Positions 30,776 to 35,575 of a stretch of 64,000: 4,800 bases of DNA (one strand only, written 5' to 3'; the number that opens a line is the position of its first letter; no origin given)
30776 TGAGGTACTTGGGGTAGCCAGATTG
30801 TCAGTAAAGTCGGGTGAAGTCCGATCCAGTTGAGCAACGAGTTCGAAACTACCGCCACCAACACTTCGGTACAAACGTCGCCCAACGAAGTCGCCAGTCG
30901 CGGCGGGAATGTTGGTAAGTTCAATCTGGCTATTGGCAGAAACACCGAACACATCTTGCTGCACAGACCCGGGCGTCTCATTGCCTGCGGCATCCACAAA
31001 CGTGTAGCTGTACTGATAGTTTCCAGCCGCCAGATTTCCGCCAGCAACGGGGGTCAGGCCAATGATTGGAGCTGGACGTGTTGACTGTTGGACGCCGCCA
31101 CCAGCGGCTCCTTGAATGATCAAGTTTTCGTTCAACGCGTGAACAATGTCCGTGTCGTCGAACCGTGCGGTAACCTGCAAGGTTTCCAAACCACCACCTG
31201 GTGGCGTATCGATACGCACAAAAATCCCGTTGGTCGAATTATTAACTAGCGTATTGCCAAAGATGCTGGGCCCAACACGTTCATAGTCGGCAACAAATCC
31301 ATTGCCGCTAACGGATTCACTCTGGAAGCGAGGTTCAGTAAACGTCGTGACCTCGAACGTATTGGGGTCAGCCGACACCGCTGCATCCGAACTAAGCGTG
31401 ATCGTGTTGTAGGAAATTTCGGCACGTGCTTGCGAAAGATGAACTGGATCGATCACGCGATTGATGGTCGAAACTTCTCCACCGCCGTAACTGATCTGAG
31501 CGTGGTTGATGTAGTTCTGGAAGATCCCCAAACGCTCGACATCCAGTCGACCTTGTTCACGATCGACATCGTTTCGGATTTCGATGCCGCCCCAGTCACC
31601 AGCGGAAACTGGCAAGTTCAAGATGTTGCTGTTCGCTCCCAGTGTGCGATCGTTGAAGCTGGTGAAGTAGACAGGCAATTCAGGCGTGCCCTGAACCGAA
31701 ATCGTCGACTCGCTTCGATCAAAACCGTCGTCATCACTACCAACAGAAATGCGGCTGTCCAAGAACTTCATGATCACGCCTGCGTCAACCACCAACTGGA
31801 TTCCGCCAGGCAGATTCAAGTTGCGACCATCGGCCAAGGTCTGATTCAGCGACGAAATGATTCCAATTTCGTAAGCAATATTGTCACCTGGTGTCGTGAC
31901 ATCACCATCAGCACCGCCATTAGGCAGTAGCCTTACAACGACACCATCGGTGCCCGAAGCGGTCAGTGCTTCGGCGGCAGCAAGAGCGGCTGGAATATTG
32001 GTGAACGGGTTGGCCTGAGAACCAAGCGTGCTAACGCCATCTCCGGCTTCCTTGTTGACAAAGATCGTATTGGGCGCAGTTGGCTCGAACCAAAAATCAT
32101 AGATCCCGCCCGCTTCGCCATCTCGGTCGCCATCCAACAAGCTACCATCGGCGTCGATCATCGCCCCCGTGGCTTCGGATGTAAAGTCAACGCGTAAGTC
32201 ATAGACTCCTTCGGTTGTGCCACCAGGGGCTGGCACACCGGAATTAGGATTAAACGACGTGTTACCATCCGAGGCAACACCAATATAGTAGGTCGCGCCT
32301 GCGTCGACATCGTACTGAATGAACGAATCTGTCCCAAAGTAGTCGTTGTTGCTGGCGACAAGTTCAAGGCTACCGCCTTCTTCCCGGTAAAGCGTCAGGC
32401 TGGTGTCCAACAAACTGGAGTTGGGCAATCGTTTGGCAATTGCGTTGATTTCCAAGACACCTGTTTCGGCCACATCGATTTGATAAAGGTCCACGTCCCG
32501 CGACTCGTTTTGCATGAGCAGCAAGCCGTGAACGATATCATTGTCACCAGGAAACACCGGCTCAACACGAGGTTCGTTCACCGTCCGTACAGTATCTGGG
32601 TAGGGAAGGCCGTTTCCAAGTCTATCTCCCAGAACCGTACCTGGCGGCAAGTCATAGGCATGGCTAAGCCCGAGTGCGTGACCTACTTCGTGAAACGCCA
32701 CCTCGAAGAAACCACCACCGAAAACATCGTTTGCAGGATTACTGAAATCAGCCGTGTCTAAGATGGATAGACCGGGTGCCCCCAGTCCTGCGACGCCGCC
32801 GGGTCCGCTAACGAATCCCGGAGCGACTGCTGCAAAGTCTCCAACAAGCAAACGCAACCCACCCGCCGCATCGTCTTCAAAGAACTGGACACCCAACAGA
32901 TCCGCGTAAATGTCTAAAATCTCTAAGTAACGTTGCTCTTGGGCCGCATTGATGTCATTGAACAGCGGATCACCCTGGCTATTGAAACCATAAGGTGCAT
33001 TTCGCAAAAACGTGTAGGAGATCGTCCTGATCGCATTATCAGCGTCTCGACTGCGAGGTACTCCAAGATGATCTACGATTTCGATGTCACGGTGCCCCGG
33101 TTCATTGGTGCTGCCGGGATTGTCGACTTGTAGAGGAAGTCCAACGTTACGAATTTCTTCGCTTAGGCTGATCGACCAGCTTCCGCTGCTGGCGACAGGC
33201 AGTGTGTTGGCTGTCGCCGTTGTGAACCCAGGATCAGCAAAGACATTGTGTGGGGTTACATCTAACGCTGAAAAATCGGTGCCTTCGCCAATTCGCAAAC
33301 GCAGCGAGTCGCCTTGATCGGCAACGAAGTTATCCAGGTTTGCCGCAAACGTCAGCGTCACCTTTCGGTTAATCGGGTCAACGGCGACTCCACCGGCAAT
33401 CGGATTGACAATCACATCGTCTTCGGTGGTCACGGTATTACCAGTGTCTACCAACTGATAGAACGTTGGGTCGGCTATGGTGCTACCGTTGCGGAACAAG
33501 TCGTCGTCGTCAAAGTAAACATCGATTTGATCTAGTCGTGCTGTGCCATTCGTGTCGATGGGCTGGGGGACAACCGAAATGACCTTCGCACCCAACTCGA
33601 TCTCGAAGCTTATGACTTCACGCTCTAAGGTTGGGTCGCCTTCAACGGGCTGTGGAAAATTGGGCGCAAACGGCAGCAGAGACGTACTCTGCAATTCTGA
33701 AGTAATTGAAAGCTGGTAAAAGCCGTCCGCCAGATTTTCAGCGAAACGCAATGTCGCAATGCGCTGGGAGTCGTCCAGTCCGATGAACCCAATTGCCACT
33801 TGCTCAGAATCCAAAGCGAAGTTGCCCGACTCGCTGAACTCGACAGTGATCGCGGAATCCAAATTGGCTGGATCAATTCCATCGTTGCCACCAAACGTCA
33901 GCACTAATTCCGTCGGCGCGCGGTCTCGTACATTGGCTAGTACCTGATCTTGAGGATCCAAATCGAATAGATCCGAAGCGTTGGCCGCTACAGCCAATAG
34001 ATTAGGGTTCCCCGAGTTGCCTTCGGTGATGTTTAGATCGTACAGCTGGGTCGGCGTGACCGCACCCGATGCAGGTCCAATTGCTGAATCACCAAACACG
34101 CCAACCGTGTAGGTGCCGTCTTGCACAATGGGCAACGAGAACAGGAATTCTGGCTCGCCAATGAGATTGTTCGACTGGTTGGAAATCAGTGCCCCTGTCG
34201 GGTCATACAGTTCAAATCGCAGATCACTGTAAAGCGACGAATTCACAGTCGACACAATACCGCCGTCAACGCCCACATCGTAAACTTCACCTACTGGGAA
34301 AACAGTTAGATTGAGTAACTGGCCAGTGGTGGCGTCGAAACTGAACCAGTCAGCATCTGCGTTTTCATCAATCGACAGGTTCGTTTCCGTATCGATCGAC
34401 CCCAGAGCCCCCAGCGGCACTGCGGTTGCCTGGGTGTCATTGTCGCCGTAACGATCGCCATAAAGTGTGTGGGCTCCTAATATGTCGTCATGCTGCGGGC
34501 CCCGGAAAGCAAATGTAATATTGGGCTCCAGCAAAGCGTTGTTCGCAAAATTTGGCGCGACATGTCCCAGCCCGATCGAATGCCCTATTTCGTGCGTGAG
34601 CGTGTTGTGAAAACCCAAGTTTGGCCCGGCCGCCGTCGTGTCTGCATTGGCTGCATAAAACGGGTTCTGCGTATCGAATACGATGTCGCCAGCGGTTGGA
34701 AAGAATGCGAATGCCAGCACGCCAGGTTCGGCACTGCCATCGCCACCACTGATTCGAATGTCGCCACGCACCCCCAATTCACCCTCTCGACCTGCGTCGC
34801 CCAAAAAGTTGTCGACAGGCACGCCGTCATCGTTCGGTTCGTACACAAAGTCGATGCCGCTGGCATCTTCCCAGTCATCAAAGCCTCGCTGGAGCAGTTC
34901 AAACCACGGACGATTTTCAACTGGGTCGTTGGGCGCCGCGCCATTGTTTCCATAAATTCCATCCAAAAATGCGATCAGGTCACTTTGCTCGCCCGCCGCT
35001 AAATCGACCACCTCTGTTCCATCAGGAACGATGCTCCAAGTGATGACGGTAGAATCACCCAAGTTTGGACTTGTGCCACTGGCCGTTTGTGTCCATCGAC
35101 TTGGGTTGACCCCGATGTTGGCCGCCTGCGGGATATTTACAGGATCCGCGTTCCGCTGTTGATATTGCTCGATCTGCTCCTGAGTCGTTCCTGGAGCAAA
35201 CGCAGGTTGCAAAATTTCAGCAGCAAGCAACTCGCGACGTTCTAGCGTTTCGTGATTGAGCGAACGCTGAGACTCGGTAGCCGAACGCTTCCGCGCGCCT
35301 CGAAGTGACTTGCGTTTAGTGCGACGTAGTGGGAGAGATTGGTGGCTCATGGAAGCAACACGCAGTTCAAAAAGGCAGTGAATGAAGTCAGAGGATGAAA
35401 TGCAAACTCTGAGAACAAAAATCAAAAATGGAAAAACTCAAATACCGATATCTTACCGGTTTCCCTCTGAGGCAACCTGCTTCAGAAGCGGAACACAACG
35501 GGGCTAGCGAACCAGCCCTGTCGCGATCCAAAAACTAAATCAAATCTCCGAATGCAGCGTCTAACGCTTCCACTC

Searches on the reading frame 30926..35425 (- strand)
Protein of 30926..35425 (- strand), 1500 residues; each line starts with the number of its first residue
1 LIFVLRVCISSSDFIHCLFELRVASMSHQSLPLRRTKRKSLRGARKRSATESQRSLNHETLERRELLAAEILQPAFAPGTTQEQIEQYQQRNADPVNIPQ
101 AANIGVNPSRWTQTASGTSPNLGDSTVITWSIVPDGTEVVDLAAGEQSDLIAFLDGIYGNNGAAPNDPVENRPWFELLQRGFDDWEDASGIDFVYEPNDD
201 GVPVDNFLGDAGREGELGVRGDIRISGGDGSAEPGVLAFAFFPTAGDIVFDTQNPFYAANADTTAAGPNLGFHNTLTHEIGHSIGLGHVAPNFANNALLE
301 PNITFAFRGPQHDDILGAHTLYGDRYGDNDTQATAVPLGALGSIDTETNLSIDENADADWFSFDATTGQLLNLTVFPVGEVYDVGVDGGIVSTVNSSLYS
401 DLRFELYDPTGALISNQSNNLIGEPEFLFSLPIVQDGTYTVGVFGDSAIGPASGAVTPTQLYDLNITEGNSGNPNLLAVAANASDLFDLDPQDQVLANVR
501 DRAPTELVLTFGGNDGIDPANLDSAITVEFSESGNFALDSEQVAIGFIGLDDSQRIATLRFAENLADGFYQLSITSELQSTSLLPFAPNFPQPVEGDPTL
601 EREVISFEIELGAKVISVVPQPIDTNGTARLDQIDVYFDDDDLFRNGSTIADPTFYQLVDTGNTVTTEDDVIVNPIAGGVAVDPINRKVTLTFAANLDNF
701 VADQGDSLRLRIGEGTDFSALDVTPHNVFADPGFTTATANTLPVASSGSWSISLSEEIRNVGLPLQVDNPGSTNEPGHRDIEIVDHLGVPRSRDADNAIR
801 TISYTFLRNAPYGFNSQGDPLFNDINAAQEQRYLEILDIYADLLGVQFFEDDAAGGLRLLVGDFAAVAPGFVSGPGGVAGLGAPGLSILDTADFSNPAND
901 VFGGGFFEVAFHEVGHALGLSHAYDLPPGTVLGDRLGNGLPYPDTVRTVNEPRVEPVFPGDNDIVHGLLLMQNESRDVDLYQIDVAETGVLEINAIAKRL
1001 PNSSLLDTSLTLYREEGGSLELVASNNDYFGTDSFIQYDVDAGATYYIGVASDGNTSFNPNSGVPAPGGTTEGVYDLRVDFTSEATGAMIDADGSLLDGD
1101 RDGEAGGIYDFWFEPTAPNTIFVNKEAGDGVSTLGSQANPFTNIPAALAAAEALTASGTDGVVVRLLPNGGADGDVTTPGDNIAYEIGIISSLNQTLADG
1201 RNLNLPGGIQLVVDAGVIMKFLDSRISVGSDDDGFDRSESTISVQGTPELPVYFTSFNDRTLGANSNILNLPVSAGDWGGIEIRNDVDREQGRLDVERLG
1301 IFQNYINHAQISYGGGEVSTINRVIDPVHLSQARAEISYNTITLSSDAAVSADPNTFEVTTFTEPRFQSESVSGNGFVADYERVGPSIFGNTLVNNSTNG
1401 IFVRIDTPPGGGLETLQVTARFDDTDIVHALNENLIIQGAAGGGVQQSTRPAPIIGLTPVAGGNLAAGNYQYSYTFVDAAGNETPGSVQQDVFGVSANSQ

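Call 6: search_protein_families(library=pfam, proteins=[window:30926-35425:-], max_evalue=0.01)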
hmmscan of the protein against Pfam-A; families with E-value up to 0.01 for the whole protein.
window:30926-35425:- (1500 aa): 9 families
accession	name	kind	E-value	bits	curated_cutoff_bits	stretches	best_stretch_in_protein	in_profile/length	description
PF00413.30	Peptidase_M10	-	4.8e-15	56.2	24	2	233-323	70-159/159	Matrixin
PF13582.12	Reprolysin_3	-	2.7e-06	28.3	22.4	0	269-288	107-122/123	Metallo-peptidase family M12B Reprolysin-like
PF04151.21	PPC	-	6e-06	27.5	25.9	2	977-1052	1-70/70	Bacterial pre-peptidase C-terminal domain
PF07998.17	Peptidase_M54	-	0.0009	19.7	24.4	0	889-923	128-162/194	Peptidase family M54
PF07595.18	Planc_extracel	-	0.0014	18.7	25.5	1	53-71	2-20/20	Planctomycete extracellular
PF13583.11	Reprolysin_4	-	0.0019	18.3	22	0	876-924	108-153/203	Metallo-peptidase family M12B Reprolysin-like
PF10462.15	Peptidase_M66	-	0.0036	16.8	20.6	0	272-290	192-211/306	Peptidase M66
PF13688.12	Reprolysin_5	-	0.006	17.3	27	0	273-288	142-157/196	Metallo-peptidase family M12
PF16313.11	DUF4953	-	0.0072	16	24.2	0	908-924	15-31/316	Met-zincin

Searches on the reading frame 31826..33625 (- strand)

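Call 32: search_protein_families(library=ncbifam, proteins=[window:31826-33625:-], max_evalue=0.01)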
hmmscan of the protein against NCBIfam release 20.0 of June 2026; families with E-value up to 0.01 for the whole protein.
window:31826-33625:- (600 aa): 1 family
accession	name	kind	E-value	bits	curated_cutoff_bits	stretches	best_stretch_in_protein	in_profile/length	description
NF035945.1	Zn_serralysin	subfamily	0.0013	18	500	1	199-324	52-179/462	serralysin family metalloprotease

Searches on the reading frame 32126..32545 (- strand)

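Call 67: search_protein_families(library=pfam, proteins=[window:32126-32545:-], max_evalue=1)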
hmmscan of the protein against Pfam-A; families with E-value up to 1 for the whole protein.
window:32126-32545:- (140 aa): 1 family
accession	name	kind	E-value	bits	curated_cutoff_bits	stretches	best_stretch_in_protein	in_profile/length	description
PF04151.21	PPC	-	2.9e-06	28.5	25.9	1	17-92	1-70/70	Bacterial pre-peptidase C-terminal domain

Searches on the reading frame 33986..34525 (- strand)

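Call 67: search_protein_families(library=pfam, proteins=[window:33986-34525:-], max_evalue=1)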
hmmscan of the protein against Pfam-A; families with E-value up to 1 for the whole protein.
window:33986-34525:- (180 aa): 1 family
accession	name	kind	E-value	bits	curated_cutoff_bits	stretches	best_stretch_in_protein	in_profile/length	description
PF04151.21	PPC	-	0.00015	23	25.9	1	57-145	1-70/70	Bacterial pre-peptidase C-terminal domain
